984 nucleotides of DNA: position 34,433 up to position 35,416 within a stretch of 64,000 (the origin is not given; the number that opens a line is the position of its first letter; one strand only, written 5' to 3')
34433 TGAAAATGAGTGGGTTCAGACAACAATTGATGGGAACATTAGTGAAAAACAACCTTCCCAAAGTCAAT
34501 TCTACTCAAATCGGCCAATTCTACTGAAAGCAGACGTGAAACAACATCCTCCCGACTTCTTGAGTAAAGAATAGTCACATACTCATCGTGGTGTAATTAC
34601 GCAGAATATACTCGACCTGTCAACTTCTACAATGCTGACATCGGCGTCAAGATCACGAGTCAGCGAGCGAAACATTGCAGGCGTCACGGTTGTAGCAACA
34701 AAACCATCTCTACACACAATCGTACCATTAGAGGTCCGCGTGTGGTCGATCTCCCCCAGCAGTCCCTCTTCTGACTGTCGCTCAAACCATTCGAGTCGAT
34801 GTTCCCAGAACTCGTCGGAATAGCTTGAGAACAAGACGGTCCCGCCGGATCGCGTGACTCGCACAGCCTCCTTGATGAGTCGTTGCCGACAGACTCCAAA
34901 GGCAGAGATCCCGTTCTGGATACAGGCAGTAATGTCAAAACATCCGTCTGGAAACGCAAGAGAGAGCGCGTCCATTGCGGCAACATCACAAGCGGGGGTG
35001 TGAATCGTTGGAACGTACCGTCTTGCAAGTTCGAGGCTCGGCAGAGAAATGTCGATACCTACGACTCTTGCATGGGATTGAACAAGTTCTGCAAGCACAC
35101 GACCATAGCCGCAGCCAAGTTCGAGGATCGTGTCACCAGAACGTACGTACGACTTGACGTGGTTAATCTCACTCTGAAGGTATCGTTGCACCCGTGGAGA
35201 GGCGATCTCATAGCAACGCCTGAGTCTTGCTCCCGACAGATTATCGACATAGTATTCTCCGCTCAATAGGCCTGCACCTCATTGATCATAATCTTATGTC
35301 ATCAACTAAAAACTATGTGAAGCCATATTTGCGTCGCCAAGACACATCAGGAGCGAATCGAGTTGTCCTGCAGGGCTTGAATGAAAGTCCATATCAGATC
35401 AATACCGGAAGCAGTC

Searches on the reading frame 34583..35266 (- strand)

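Call 26: search_protein_families(library=pfam, proteins=[window:34583-35266:-], max_evalue=0.001)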
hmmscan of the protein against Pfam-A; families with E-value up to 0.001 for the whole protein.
window:34583-35266:- (227 aa): 9 families
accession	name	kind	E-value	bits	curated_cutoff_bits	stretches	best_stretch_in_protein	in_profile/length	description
PF13649.12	Methyltransf_25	-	3.9e-17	63.2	27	1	47-142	1-97/97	Methyltransferase domain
PF08241.18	Methyltransf_11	-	4.2e-16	59.8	21.2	1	48-146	1-95/95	Methyltransferase domain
PF13847.12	Methyltransf_31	-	9.1e-11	42.1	27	1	43-162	3-127/145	Methyltransferase domain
PF08242.18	Methyltransf_12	-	9e-09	36.4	30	1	48-143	1-97/98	Methyltransferase domain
PF01209.24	Ubie_methyltran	-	3.8e-08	33.4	20.1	1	34-149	39-154/233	ubiE/COQ5 methyltransferase family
PF13489.12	Methyltransf_23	-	3.6e-06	27.2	27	1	26-149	5-119/164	Methyltransferase domain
PF02353.26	CMAS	-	1.4e-05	25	27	1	37-91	56-111/273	Mycolic acid cyclopropane synthetase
PF05175.20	MTS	-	2.5e-05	24.4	23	1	44-145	32-137/170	Methyltransferase small domain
PF07021.18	MetW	-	0.00074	19.6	21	0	34-159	4-120/193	Methionine biosynthesis protein MetW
